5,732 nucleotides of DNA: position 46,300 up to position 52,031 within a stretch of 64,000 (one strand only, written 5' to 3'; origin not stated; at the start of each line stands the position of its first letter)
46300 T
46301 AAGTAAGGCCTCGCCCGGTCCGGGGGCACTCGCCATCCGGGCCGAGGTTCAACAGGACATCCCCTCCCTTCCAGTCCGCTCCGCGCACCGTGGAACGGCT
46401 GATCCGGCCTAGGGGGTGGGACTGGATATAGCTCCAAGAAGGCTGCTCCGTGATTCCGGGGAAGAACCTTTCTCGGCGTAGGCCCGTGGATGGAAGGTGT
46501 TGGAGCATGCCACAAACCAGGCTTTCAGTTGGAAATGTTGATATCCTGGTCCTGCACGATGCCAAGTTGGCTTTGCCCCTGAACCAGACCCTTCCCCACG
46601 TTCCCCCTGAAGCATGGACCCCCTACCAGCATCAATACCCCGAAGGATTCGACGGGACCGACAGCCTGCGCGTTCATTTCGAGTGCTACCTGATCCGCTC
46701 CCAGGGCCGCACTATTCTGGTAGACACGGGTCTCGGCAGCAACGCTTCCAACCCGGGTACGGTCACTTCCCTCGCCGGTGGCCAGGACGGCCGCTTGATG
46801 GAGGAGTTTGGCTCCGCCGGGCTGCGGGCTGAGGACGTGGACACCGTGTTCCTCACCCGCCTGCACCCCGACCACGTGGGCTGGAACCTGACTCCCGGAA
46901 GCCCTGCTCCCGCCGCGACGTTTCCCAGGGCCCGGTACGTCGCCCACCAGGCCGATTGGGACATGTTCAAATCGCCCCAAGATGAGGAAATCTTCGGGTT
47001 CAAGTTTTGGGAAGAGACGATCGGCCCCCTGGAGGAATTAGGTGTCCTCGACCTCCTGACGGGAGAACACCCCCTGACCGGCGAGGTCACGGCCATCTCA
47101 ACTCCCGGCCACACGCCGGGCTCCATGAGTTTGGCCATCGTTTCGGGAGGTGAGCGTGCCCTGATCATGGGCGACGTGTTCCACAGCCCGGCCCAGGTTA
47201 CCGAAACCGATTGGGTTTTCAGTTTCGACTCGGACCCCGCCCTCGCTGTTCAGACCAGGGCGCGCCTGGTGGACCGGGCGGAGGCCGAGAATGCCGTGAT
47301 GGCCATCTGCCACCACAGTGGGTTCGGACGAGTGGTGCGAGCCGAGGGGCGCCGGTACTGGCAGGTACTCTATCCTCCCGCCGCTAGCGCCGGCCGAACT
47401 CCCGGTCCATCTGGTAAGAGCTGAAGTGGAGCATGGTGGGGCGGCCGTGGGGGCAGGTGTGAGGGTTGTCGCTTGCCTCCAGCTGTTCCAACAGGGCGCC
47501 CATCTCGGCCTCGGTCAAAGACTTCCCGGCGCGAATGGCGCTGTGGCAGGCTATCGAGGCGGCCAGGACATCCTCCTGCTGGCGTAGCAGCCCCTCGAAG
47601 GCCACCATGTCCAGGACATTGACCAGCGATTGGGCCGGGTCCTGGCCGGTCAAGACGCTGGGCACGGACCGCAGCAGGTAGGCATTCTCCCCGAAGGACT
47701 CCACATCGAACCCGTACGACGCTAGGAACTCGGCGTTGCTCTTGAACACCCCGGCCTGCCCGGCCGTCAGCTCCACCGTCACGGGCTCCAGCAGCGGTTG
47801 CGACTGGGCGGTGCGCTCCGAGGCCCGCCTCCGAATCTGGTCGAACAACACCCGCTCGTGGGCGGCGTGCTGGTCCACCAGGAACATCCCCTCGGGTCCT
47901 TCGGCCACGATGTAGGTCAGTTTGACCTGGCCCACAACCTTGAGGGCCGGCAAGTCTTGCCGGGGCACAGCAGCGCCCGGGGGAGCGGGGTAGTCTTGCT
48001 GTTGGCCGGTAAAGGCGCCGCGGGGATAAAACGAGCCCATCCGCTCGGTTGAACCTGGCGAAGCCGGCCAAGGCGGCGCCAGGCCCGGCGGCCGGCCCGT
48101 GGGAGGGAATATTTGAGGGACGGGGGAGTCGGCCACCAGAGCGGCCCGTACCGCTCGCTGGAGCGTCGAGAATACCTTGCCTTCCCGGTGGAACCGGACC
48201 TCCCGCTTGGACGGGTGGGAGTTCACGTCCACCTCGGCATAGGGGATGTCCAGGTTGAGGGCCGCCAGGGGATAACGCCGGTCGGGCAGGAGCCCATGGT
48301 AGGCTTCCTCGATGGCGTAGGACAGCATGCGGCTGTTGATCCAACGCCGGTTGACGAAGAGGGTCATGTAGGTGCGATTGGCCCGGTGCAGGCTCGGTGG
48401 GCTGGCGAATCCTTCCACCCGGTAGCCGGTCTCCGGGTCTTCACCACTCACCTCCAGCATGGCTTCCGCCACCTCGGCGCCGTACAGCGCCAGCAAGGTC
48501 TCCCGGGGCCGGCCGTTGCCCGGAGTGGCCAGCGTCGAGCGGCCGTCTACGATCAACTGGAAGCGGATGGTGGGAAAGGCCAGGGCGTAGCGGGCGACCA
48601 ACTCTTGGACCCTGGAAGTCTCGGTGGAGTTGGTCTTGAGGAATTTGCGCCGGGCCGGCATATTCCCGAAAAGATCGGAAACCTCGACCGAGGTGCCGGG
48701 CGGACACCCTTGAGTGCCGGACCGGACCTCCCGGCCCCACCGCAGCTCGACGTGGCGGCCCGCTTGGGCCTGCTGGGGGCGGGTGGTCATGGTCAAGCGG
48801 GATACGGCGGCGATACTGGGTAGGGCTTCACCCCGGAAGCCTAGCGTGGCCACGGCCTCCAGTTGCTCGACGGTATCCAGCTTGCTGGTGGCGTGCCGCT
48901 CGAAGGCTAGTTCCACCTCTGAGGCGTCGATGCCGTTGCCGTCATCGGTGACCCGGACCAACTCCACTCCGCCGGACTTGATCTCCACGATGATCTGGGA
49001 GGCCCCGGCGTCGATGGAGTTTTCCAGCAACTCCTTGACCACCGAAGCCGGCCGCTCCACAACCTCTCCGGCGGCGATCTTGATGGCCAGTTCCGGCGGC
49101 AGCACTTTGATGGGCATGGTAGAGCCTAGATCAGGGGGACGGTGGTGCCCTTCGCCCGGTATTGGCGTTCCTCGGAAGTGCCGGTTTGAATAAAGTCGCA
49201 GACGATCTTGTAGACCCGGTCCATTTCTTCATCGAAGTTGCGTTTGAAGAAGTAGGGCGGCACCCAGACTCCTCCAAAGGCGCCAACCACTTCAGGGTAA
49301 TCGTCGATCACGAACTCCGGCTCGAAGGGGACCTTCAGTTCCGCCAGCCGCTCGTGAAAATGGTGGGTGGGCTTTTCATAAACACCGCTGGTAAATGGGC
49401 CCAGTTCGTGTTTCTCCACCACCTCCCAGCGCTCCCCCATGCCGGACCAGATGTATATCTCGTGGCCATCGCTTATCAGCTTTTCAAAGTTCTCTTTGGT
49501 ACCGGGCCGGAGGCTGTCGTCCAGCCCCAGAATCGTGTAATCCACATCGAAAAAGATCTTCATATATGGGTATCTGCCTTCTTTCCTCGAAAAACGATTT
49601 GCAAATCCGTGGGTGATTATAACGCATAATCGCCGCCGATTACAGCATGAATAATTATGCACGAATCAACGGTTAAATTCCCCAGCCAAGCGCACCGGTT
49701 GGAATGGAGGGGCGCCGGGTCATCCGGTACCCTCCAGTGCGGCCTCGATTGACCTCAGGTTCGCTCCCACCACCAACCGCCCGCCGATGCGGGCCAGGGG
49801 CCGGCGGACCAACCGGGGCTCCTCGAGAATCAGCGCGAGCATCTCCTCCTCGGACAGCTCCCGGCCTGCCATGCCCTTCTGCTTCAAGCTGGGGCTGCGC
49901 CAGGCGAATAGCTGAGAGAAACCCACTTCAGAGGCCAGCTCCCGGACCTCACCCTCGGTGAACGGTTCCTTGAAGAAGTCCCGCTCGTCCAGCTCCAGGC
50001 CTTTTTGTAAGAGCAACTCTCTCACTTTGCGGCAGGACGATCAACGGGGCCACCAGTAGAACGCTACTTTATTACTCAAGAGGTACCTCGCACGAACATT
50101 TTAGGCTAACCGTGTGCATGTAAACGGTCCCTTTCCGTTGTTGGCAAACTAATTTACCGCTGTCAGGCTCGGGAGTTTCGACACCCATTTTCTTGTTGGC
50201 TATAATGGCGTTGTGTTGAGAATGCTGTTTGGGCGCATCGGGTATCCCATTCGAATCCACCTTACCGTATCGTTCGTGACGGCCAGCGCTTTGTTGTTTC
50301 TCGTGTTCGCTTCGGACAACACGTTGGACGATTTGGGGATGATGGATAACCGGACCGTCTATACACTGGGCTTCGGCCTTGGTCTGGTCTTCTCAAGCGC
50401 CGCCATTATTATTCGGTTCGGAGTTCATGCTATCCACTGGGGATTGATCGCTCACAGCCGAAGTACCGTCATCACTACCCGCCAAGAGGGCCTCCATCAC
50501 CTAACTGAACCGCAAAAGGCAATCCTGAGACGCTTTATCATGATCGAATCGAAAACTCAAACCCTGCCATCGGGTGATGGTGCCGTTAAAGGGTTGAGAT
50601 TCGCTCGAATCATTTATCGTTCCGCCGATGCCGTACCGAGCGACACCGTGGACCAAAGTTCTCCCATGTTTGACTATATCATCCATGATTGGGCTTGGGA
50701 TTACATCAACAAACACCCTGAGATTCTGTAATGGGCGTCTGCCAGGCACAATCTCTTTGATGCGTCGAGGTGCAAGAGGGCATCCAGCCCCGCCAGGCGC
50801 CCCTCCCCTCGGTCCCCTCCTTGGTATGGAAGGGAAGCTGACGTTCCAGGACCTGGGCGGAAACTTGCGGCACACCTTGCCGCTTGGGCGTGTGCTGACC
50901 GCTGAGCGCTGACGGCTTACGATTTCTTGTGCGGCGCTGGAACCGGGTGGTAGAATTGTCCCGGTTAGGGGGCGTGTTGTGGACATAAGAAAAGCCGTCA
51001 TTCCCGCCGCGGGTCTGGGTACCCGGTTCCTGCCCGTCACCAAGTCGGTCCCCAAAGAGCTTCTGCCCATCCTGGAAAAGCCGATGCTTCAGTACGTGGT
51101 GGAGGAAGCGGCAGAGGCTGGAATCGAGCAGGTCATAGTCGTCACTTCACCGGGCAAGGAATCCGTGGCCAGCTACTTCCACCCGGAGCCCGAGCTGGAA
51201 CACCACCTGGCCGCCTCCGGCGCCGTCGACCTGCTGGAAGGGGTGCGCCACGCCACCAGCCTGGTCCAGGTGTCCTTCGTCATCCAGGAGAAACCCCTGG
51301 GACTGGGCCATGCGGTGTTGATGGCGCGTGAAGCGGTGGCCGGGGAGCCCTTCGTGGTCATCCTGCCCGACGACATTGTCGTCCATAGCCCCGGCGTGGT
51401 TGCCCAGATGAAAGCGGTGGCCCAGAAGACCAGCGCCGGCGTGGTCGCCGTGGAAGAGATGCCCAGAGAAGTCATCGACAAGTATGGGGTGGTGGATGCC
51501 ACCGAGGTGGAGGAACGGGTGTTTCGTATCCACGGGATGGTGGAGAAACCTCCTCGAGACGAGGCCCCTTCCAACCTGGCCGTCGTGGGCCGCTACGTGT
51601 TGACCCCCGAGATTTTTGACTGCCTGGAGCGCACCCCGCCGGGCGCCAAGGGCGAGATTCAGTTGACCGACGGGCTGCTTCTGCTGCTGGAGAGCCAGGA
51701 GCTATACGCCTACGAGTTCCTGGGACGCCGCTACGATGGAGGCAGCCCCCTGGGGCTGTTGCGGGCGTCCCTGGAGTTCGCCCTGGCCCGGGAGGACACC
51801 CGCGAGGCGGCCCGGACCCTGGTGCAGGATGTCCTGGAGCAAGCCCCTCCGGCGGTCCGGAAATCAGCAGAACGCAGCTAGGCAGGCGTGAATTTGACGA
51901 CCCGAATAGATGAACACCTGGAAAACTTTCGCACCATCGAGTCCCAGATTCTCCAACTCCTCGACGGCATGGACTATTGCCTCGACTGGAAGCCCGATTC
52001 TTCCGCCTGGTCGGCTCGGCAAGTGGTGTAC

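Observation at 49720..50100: ArsC/Spx-family protein with a U-x-x-C motif (in-frame TGA): second candidate selenoprotein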

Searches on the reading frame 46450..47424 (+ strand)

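Call 37: search_protein_families(library=pfam, proteins=[window:46450-47424:+], max_evalue=0.01)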
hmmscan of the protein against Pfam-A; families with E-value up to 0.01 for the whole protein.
window:46450-47424:+ (324 aa): 3 families
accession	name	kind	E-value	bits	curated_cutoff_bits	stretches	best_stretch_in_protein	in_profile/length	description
PF00753.33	Lactamase_B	-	1.1e-17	65.1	22.7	1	79-288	8-196/196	Metallo-beta-lactamase superfamily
PF13483.12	Lactamase_B_3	-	0.0047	17.4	24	1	78-160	8-58/160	Beta-lactamase superfamily domain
PF12706.13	Lactamase_B_2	-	0.0097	16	27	0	87-174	1-77/200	Beta-lactamase superfamily domain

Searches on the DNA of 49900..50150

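Call 68: search_rna_families(source=window, start=49900, end=50150, threshold=evalue, max_evalue=10)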
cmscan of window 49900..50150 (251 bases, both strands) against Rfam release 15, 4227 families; matches with E-value up to 10: 0.
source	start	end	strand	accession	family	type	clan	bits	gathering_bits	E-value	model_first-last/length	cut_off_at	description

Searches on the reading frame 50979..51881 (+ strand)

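Call 37: search_protein_families(library=pfam, proteins=[window:50979-51881:+], max_evalue=0.01)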
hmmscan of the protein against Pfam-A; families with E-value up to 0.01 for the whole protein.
window:50979-51881:+ (300 aa): 4 families
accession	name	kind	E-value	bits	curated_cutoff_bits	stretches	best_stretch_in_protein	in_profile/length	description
PF00483.29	NTP_transferase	-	1.1e-35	123.8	21.2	1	5-264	1-239/245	Nucleotidyl transferase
PF12804.13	NTP_transf_3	-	1.4e-13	51.7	27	1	6-265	1-137/160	MobA-like NTP transferase domain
PF01128.25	IspD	-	0.00013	22.3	27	1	6-63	3-58/221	2-C-methyl-D-erythritol 4-phosphate cytidylyltransferase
PF02348.25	CTP_transf_3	-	0.0022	18.3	22.6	1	26-57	16-48/217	Cytidylyltransferase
